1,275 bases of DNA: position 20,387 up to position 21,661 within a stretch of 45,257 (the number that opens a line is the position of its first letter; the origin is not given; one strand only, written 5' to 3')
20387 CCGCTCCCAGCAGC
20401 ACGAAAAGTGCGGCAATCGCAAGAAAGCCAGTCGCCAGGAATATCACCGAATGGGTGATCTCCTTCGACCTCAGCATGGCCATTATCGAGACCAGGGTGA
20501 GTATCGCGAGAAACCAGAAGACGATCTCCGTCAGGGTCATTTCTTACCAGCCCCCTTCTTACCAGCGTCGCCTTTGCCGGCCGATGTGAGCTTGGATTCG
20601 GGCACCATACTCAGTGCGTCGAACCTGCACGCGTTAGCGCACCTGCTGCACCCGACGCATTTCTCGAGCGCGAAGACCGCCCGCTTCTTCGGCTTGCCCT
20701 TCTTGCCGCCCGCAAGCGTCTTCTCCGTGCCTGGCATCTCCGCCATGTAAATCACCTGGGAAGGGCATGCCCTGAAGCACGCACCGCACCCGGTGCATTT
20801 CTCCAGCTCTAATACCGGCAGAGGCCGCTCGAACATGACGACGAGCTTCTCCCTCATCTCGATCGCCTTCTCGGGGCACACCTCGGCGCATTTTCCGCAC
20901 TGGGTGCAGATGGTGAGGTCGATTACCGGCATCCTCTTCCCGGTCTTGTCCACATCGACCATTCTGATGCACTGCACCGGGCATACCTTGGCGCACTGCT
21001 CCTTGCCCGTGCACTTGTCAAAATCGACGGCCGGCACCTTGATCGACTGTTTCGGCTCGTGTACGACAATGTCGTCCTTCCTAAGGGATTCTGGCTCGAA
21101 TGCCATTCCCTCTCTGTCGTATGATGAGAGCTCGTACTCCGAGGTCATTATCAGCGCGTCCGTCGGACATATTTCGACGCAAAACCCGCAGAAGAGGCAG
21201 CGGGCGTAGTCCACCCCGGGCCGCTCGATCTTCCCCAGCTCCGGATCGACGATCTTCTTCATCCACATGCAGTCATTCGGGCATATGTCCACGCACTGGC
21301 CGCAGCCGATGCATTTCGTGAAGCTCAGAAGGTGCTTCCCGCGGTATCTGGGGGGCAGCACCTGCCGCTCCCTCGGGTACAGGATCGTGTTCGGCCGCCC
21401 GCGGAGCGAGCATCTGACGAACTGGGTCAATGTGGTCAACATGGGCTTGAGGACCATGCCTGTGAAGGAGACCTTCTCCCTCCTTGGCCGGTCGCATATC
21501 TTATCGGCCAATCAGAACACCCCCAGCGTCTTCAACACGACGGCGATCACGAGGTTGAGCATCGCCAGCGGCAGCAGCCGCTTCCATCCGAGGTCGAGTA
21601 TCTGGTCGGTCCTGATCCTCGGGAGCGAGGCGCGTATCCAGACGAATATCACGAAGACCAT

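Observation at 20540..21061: NuoI carries a polyferredoxin-like extension of about 170 aa (four extra Fe-S motifs) and a Lys-rich tail: a possible built-in electron-input module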

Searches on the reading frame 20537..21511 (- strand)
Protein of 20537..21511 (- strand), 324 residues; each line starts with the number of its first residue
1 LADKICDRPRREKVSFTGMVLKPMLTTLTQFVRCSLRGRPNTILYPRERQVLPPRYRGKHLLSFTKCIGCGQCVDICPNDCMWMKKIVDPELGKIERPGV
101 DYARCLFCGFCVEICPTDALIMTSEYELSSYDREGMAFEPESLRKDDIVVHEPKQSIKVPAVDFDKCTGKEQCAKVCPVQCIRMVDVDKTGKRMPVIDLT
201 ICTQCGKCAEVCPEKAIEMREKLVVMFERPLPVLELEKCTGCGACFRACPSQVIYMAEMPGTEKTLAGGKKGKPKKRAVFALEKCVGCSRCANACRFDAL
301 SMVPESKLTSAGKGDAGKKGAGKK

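Call 4: search_protein_families(library=pfam, proteins=[window:20537-21511:-], max_evalue=0.01)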
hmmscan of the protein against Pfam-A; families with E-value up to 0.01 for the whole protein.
window:20537-21511:- (324 aa): 17 families
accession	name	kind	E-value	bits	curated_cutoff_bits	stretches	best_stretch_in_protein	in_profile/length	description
PF00037.32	Fer4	-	8.2e-37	124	21.1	6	100-120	3-23/24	4Fe-4S binding domain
PF12838.12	Fer4_7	-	9.2e-32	109.7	27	3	238-299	1-52/52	4Fe-4S dicluster domain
PF12837.12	Fer4_6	-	7.7e-28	95.5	25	5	195-217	2-24/24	4Fe-4S binding domain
PF12797.12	Fer4_2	-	1.2e-25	88.1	24.5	4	232-251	3-22/22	4Fe-4S binding domain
PF13187.11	Fer4_9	-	1e-24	86.7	27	5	202-254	2-52/52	4Fe-4S dicluster domain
PF13237.11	Fer4_10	-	6e-24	84.2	25.5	3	232-295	2-52/53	4Fe-4S dicluster domain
PF14697.11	Fer4_21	-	1.4e-23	83.2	35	4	197-256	3-59/59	4Fe-4S dicluster domain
PF25160.1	LdpA_Fe-S-bd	-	1.4e-21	76.5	27.6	4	237-257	26-46/49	LdpA Fe-S cluster-binding domain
PF13484.11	Fer4_16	-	1.9e-19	70.6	30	3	238-296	1-64/66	4Fe-4S double cluster binding domain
PF12800.12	Fer4_4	-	4.8e-19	67.2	24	2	237-250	2-15/17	4Fe-4S binding domain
PF13183.11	Fer4_8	-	2.3e-17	63.7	27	3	103-180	3-67/68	4Fe-4S dicluster domain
PF13534.11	Fer4_17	-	3.9e-12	47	22.2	1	238-295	1-56/61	4Fe-4S dicluster domain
PF12798.12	Fer4_3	-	1.1e-11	45.1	27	0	239-252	1-14/15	4Fe-4S binding domain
PF13459.11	Fer4_15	-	1.1e-08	36.1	22.4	0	234-251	3-20/66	4Fe-4S single cluster domain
PF17179.9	Fer4_22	-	2.4e-08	35.2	27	0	63-79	77-93/95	4Fe-4S dicluster domain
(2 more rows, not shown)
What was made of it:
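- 20537..21511 (-): nuoI/fpoI-like gene, 324 aa with a TTG start, six Fe-S cluster motifs. Six Fer4 stretches (call 4).
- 20834..21049 (-): Extra ferredoxin domain A (residues 155-226), motifs 1 and 2. Motif 1 lacks its second Cys (K170), so a [3Fe-4S] or three-Cys cluster is possible. Pfam Fer4 (call 4).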

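Call 6: find_homologous_proteins(query=window:20537-21511:-, max_evalue=1e-10)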
Query window:20537-21511:- (324 aa): 147 proteins with E <= 1e-10 among 1999 candidates; the best 120 are listed.
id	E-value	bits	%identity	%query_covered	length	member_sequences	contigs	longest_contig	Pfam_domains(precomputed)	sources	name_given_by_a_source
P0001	7.0e-219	744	100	100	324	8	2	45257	PF14697.12,PF17179.10,PF12837.13,PF12798.13,PF13484.12,PF12838.13,PF13534.12,PF13459.12,PF12800.13,PF12797.13,PF00037.33,PF25160.2,PF13237.12,PF13183.12,PF13370.12,PF13187.12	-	-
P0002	8.9e-154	530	75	89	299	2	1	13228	PF14697.12,PF17179.10,PF12837.13,PF12798.13,PF13484.12,PF12838.13,PF13534.12,PF13459.12,PF12800.13,PF12797.13,PF00037.33,PF25160.2,PF13237.12,PF13183.12,PF13370.12,PF13187.12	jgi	-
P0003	8.6e-153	526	72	94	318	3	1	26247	PF14697.12,PF17179.10,PF12837.13,PF12798.13,PF13484.12,PF12838.13,PF13534.12,PF13459.12,PF12800.13,PF12797.13,PF00037.33,PF25160.2,PF13237.12,PF13183.12,PF13370.12,PF13187.12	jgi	-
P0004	1.5e-150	519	70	96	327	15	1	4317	PF14697.12,PF17179.10,PF12837.13,PF12798.13,PF13484.12,PF12838.13,PF13534.12,PF13459.12,PF12800.13,PF12797.13,PF00037.33,PF25160.2,PF13237.12,PF13183.12,PF13370.12,PF13187.12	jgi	-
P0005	4.3e-148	511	69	96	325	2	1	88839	PF14697.12,PF17179.10,PF12837.13,PF12798.13,PF13484.12,PF12838.13,PF13534.12,PF13459.12,PF12800.13,PF12797.13,PF00037.33,PF25160.2,PF13237.12,PF13183.12,PF13370.12,PF13187.12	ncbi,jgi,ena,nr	ncbi:MAG: 4Fe-4S binding protein [Thermoplasmata archaeon]|nr:4Fe-4S binding protein [Thermoplasmata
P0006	4.3e-148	511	69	97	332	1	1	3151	PF14697.12,PF17179.10,PF12837.13,PF12798.13,PF13484.12,PF12838.13,PF13534.12,PF13459.12,PF12800.13,PF12797.13,PF00037.33,PF25160.2,PF13237.12,PF13183.12,PF13370.12,PF13187.12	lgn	-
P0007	1.0e-147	510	68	96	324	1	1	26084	PF14697.12,PF17179.10,PF12837.13,PF12798.13,PF13484.12,PF12838.13,PF13534.12,PF13459.12,PF12800.13,PF12797.13,PF00037.33,PF25160.2,PF13237.12,PF13183.12,PF13370.12,PF13187.12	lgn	-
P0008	4.1e-147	508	69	95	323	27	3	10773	PF14697.12,PF17179.10,PF12837.13,PF12798.13,PF13484.12,PF12838.13,PF13534.12,PF13459.12,PF12800.13,PF12797.13,PF00037.33,PF25160.2,PF13237.12,PF13183.12,PF13370.12,PF13187.12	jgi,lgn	jgi:NADH-quinone oxidoreductase subunit I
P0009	5.9e-147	507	68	96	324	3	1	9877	PF14697.12,PF17179.10,PF12837.13,PF12798.13,PF13484.12,PF12838.13,PF13534.12,PF13459.12,PF12800.13,PF12797.13,PF00037.33,PF25160.2,PF13237.12,PF13183.12,PF13370.12,PF13187.12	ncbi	-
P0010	1.1e-146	506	68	95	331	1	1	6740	PF14697.12,PF17179.10,PF12837.13,PF12798.13,PF13484.12,PF12838.13,PF13534.12,PF13459.12,PF12800.13,PF12797.13,PF00037.33,PF25160.2,PF13237.12,PF13183.12,PF13370.12,PF13187.12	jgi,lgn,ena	-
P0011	1.1e-146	506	68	98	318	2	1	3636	PF14697.12,PF17179.10,PF12837.13,PF12798.13,PF13484.12,PF12838.13,PF13534.12,PF13459.12,PF12800.13,PF12797.13,PF00037.33,PF25160.2,PF13237.12,PF13183.12,PF13187.12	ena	-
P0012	3.7e-144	498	65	98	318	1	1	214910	PF14697.12,PF17179.10,PF12837.13,PF12798.13,PF13484.12,PF12838.13,PF13534.12,PF13459.12,PF12800.13,PF12797.13,PF00037.33,PF25160.2,PF13237.12,PF13183.12,PF13187.12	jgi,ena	-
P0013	4.7e-144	498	67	96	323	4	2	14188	PF14697.12,PF17179.10,PF12837.13,PF12798.13,PF13484.12,PF12838.13,PF13534.12,PF13459.12,PF12800.13,PF12797.13,PF00037.33,PF25160.2,PF13237.12,PF13183.12,PF13370.12,PF13187.12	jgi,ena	-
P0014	9.7e-141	487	66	98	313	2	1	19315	PF14697.12,PF17179.10,PF12837.13,PF12798.13,PF13484.12,PF12838.13,PF13534.12,PF13459.12,PF12800.13,PF12797.13,PF00037.33,PF25160.2,PF13237.12,PF13183.12,PF13187.12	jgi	jgi:NADH-quinone oxidoreductase chain I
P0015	1.5e-140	486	65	100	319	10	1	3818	PF14697.12,PF17179.10,PF12837.13,PF12798.13,PF13484.12,PF12838.13,PF13534.12,PF13459.12,PF12800.13,PF12797.13,PF00037.33,PF25160.2,PF13237.12,PF13183.12,PF13187.12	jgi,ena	-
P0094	1.6e-41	161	38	63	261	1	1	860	PF14697.12,PF17179.10,PF12837.13,PF13484.12,PF12838.13,PF13534.12,PF12800.13,PF12797.13,PF00037.33,PF13237.12,PF13183.12,PF13187.12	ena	-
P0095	6.6e-41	159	39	65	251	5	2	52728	PF14697.12,PF17179.10,PF12837.13,PF12798.13,PF13484.12,PF12838.13,PF13534.12,PF13459.12,PF12800.13,PF12797.13,PF00037.33,PF25160.2,PF13237.12,PF13183.12,PF13187.12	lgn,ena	-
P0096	9.3e-39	151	34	65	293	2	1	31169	PF14697.12,PF12837.13,PF12798.13,PF13484.12,PF12838.13,PF13534.12,PF13459.12,PF12800.13,PF12797.13,PF00037.33,PF25160.2,PF13237.12,PF13183.12,PF13187.12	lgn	-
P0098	1.0e-37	148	36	67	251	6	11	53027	PF14697.12,PF17179.10,PF12837.13,PF12798.13,PF13484.12,PF12838.13,PF12800.13,PF12797.13,PF00037.33,PF25160.2,PF13237.12,PF13183.12,PF13187.12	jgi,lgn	jgi:NADH-quinone oxidoreductase subunit I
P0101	3.8e-24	103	33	68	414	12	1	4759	PF14697.12,PF12837.13,PF12798.13,PF13484.12,PF12838.13,PF13534.12,PF12800.13,PF12797.13,PF00037.33,PF25160.2,PF13237.12,PF13183.12,PF13187.12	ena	-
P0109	2.3e-18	84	34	66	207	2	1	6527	PF14697.12,PF17179.10,PF12837.13,PF12798.13,PF13484.12,PF12838.13,PF13459.12,PF12800.13,PF12797.13,PF00037.33,PF25160.2,PF13237.12,PF13183.12,PF13187.12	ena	-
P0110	1.9e-17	81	28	73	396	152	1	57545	PF14697.12,PF17179.10,PF12837.13,PF12798.13,PF13484.12,PF12838.13,PF13534.12,PF13459.12,PF12800.13,PF12797.13,PF00037.33,PF25160.2,PF13237.12,PF13183.12,PF13187.12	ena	-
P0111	2.8e-17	81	33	65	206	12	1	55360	PF14697.12,PF17179.10,PF12837.13,PF12798.13,PF13484.12,PF12838.13,PF13459.12,PF12800.13,PF12797.13,PF00037.33,PF25160.2,PF13237.12,PF13183.12,PF13187.12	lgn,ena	-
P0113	5.6e-17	80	27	72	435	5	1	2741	PF14697.12,PF12837.13,PF13247.12,PF12798.13,PF13484.12,PF12838.13,PF13534.12,PF12800.13,PF12797.13,PF00037.33,PF25160.2,PF13237.12,PF13183.12,PF13187.12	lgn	-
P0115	4.6e-16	77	27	72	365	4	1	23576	PF14697.12,PF12837.13,PF12798.13,PF13484.12,PF12838.13,PF13534.12,PF13459.12,PF12800.13,PF12797.13,PF00037.33,PF25160.2,PF13237.12,PF13183.12,PF13187.12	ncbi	-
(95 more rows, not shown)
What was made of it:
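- Checked: About 93 clusters of 300-330 aa align over the whole length at 53-75% identity (call 6).
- Tried and rejected: Shadow ORFs on the plus strand (20244-20750 and 20793-21209): ignored, because the minus-strand frame has overwhelming homologue support (call 6).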

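Call 8: search_solved_structures(query=window:20537-21511:-, max_evalue=0.001, show_alignments=3)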
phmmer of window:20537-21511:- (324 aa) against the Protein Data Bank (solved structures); distinct sequences matched with E-value up to 0.001: 165 (the best 60 are shown).
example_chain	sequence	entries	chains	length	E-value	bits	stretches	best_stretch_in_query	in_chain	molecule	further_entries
9sw6_G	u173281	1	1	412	6.7e-24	87.7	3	47-125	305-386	Polyferredoxin protein MvhB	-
7eu3_I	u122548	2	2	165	1.5e-23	86.6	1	38-143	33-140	NAD(P)H-quinone oxidoreductase subunit I, chloroplastic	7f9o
6hum_I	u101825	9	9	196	2.9e-22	82.4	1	36-143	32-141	NAD(P)H-quinone oxidoreductase subunit I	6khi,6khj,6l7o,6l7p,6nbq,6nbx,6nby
9grx_I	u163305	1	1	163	3.6e-22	82.1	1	39-143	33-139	NAD(P)H-quinone oxidoreductase subunit I, chloroplastic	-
7wfg_I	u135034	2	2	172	1.6e-21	79.9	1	39-140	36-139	NAD(P)H-quinone oxidoreductase subunit I, chloroplastic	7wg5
9sw6_H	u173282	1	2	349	1.2e-20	77.1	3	185-305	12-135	Tungsten formylmethanofuran dehydrogenase, subunit F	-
6u8y_N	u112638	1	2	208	2.7e-19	72.6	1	36-135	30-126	NADH dehydrogenase subunit I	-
5t5i_F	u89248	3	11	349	3.4e-19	72.3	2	185-305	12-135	Tungsten formylmethanofuran dehydrogenase subunit fwdF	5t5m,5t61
9sfi_T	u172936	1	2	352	7.8e-19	71.1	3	186-307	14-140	4Fe-4S ferredoxin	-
7awt_I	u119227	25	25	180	8.1e-19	71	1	39-143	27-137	NADH-quinone oxidoreductase subunit I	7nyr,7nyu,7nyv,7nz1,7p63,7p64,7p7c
7bkb_K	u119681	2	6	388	5.6e-18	68.3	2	196-301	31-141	Formylmethanofuran dehydrogenase, subunit F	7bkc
7p7k_I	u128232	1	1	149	1.5e-17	66.9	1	44-143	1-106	NADH-quinone oxidoreductase subunit I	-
7arc_I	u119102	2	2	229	4.2e-17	65.4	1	41-145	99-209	TYKY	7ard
8e9g_I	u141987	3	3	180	1.1e-16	64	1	35-139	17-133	NADH-quinone oxidoreductase subunit I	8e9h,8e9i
9f5x_G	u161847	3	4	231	1.2e-16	64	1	39-144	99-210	NADH:ubiquinone oxidoreductase subunit 8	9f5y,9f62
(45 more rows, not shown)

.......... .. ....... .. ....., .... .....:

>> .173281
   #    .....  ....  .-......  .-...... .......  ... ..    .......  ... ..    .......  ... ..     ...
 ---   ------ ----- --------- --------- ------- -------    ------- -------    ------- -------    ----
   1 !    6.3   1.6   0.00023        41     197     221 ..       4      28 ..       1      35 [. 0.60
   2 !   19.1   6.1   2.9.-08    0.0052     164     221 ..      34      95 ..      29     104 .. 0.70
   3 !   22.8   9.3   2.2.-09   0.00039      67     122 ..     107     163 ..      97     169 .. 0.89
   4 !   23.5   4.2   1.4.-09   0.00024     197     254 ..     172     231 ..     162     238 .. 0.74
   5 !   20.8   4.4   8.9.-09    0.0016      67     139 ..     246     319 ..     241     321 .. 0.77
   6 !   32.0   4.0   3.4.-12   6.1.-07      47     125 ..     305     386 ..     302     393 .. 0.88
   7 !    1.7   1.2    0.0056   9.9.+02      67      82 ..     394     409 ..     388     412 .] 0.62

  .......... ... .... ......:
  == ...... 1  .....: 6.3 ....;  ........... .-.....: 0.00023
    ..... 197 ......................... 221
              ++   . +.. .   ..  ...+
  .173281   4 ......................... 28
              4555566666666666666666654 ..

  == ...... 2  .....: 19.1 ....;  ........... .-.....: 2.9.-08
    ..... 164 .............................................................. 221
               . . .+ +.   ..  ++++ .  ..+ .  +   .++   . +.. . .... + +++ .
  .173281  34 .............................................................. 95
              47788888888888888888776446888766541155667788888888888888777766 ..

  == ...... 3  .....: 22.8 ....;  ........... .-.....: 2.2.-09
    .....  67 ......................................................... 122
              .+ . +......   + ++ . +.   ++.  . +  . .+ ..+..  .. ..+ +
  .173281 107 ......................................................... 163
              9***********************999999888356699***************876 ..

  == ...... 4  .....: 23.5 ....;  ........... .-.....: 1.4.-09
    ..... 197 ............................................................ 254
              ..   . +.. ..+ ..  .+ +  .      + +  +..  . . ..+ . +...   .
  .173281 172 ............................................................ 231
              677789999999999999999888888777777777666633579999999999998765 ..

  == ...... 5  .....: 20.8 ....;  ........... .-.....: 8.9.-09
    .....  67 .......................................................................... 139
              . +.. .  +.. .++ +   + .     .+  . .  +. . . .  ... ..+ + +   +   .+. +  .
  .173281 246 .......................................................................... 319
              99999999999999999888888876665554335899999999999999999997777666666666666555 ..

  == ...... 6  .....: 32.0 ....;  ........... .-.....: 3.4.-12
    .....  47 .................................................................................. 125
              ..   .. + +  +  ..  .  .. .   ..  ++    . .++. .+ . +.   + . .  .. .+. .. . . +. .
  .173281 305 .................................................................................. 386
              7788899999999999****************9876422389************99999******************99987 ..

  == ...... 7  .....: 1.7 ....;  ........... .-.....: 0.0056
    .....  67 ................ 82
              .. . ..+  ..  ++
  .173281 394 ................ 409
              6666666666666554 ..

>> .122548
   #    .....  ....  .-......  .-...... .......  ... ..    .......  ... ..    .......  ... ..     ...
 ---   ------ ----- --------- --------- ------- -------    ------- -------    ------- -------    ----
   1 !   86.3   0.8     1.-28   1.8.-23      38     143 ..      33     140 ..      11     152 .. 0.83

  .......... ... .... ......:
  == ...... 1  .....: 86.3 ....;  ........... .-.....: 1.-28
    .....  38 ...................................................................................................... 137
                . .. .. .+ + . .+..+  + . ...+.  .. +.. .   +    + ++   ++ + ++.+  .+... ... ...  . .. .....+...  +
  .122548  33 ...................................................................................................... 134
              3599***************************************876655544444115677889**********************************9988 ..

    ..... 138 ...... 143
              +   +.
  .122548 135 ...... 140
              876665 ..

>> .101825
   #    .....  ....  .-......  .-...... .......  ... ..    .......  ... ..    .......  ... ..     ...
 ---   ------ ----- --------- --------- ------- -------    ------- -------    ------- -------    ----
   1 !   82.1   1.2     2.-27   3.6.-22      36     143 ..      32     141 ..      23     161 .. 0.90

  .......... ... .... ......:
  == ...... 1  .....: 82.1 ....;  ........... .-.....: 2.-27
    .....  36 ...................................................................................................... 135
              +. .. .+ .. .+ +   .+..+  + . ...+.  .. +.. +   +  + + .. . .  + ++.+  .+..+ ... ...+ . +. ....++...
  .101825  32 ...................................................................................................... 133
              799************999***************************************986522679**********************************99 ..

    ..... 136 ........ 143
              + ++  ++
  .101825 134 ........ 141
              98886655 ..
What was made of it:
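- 21068..21406 (-): Canonical NuoI core (residues 36-148) with the two standard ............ motifs (C67-C77 and C105-C115; clusters N6a and N6b). phmmer against PDB aligns residues 36-144 to NdhI, Nqo9, NuoI and NDUFS8 chains (call 8).
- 20597..20833 (-): Extra ferredoxin domain B (residues 227-305), motifs 3 and 4, all eight Cys invariant. It is homologous to the single extra domain of Methanomassiliicoccales FpoI and Archaeoglobus FqoI. PDB matches to FwdF, RnfB and PsaC over residues 185-305 (call 8).
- Closest known: Polyferredoxin subunits of energy-converting hydrogenases Eha/Ehb. Same: MvhB and FwdF are top PDB sequence hits (call 8).
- Closest known: RnfB of the Rnf complex. Same: Residues 202-302 match RnfB chains (9eri_B, E 2e-13; call 8).
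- Sequence matches include MvhB, FwdF and RnfB, all known electron-wire or ferredoxin-interacting modules (call 8).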

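Call 9: search_protein_families(library=ncbifam, proteins=[window:20537-21511:-], max_evalue=0.001)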
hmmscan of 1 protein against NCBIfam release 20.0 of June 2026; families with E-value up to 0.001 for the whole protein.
window:20537-21511:- (324 aa): 102 families (the best 25 are shown)
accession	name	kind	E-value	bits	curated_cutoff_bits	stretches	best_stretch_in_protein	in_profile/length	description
TIGR01971.1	NuoI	subfamily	3.3e-51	171.9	113.05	3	38-143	11-121/121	NADH-quinone oxidoreductase, chain I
NF004537.0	PRK05888.1-3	equivalog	5.5e-46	156.7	163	3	36-143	34-153/204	NADH-quinone oxidoreductase subunit NuoI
NF010590.0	PRK13984.1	equivalog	1e-39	136.2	946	3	37-142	22-130/611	putative oxidoreductase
NF004541.0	PRK05888.2-2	equivalog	2.9e-39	134.6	217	2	19-158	15-152/168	NADH-quinone oxidoreductase subunit NuoI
NF004546.0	PRK05888.3-3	equivalog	5.3e-37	127.1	260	3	24-146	23-150/196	NADH-quinone oxidoreductase subunit NuoI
NF009053.0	PRK12387.1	subfamily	5.7e-37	127.2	204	3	31-138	4-108/180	formate hydrogenlyase complex iron-sulfur subunit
NF006221.0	PRK08348.1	subfamily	1.4e-36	125.1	124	3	31-134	10-106/136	NADH-plastoquinone oxidoreductase subunit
TIGR00403.1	ndhI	equivalog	6.5e-36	123.6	302.35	3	38-150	35-149/183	NAD(P)H-quinone oxidoreductase subunit I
NF004540.0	PRK05888.2-1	equivalog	4e-35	120.4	215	3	39-150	18-133/139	NADH-quinone oxidoreductase subunit NuoI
NF004543.0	PRK05888.2-5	equivalog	6.6e-35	120.5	243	3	13-131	13-126/217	NADH-quinone oxidoreductase subunit NuoI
NF004542.0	PRK05888.2-3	equivalog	8.9e-34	116.7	248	2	24-148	36-167/203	NADH-quinone oxidoreductase subunit NuoI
NF004536.0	PRK05888.1-1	equivalog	3.9e-32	111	212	2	35-143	23-137/180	NADH-quinone oxidoreductase subunit NuoI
NF040612.1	F420_dehyd_FpoI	exception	6.9e-32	110.1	180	2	36-147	13-128/135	F420H2 dehydrogenase subunit FpoI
TIGR02179.1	PorD_KorD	subfamily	6.1e-30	103.2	60.05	4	193-257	18-75/78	2-oxoacid:acceptor oxidoreductase, delta subunit, pyruvate/2-ketoisovalerate family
NF004545.0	PRK05888.3-1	equivalog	8.9e-30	103.4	229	2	32-147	33-149/154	NADH-quinone oxidoreductase subunit NuoI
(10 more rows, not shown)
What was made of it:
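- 20537..21511 (-): TIGR01971 NuoI scores 171.9 bits, above the cut-off of 113 (call 9).
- On NuoI / NDUFS8 / NdhI subunit of complex-I-type enzymes (TIGR01971): 171.9 bits against a cut-off of 113.05, over residues 38-143 (call 9).
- On FpoI of F420H2 dehydrogenase (NF040612): 110.1 bits against a cut-off of 180 (call 9).
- On Polyferredoxin (tandem 2x[4Fe-4S] domains; FwdF/MvhB/EhaQ type): 81.8 bits against a cut-off of 375 (call 9).
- Closest known: Polyferredoxin subunits of energy-converting hydrogenases Eha/Ehb. Different: This protein scores far below the FwdF family cut-off (81.8 against 375 bits; call 9).
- Six Fer4 motifs: a NuoI core plus two extra domains (calls 4, 9). The extension scores against PorD/KorD delta-subunit models (TIGR02179, E 6e-30; call 9).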

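Call 17: find_related_loci(query=A2, collection=genome_contigs, flank=10000)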
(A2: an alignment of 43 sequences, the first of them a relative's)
Query A2 (324 aa) in genome_contigs; peptide patterns used: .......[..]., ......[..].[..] (x = any residue, [..] = any of these).
453 stretches matched a pattern; 432 encode a relative of the query (tblastn E <= 1e-3); the best 80 are kept; 80 distinct loci.
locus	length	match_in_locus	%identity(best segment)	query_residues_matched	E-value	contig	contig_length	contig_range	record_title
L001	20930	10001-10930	70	1-311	2e-150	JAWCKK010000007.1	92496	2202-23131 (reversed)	MAG: Thermoplasmata archaeon isolate JZ-2_201705_bins_135 JZ-2_201705_bins_135_scaffold_7, whole genome shotgun sequence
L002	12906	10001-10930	69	1-311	6e-147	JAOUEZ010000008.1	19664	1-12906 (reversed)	MAG: Thermoplasmata archaeon isolate 4_1_July_SF_Bin26 4_1_July_SF_Bin26_scaffold_1120_c1, whole genome shotgun sequence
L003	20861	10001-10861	59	18-302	3e-108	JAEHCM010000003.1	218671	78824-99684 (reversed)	MAG: Thermoplasmata archaeon isolate SG225.bin4 NODE_3_length_218671_cov_9.699479, whole genome shotgun sequence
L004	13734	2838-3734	60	11-308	3e-106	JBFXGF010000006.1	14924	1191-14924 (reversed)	MAG: Thermoplasmata archaeon isolate CA_2019_TPIn_157 NODE_13820_length_14924_cov_3.068257_TPIn, whole genome shotgun se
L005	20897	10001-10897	59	11-302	1e-104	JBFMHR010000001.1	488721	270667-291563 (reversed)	MAG: Thermoplasmatota archaeon isolate MAG329 MAG329_1, whole genome shotgun sequence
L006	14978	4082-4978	58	11-308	1e-104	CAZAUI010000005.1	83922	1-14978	MAG TPA_asm: uncultured Thermoplasmata archaeon isolate SRP319275_co4_87 genome assembly, contig: NODE_136_length_83922_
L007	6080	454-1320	59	16-302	5e-104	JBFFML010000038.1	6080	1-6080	MAG: Thermoplasmata archaeon isolate Mix_mud18.2022.04.47 k141_707370_length_6080_cov_22.1169, whole genome shotgun sequ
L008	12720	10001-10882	59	11-302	5e-104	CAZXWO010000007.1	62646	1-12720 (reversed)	MAG TPA_asm: uncultured Thermoplasmata archaeon isolate SRP319275_co4_110 genome assembly, contig: NODE_251_length_62646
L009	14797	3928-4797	59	15-302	1e-103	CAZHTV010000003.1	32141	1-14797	MAG TPA_asm: uncultured Thermoplasmata archaeon isolate binchicken_co327_193 genome assembly, contig: NODE_197_length_32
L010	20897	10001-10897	58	11-302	1e-103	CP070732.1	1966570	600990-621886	MAG: Methanobacteriota archaeon isolate bin41 chromosome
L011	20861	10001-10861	59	18-302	3e-103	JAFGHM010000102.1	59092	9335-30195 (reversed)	MAG: Thermoplasmatota archaeon isolate Zod_Metabat.1462 k87_9113164, whole genome shotgun sequence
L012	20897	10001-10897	58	11-302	2e-103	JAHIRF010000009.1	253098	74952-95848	MAG: Thermoplasmatota archaeon isolate MM_PC_MetaG.mb.116 MM_PC_MetaG.mb.116_k141_1645371, whole genome shotgun sequence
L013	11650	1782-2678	59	11-302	6e-103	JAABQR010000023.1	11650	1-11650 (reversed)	MAG: Methanobacteriota archaeon isolate S06.Bin063 Scaffold_11, whole genome shotgun sequence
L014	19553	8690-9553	59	17-307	7e-103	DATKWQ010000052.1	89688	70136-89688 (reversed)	MAG TPA_asm: Thermoplasmata archaeon isolate SMAG_U14167 k141_2624632, whole genome shotgun sequence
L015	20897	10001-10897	58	11-302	2e-102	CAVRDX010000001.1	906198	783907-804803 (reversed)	MAG: uncultured Thermoplasmata archaeon isolate MFD04716.bin.2.147 genome assembly, contig: contig_15924, whole genome s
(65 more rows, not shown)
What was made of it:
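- The same fused architecture is seen in about 93 protein clusters from independent assemblies (JGI, ENA, NCBI, Logan) and in 44 species-level genomes, including closed chromosomes (calls 6, 17).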
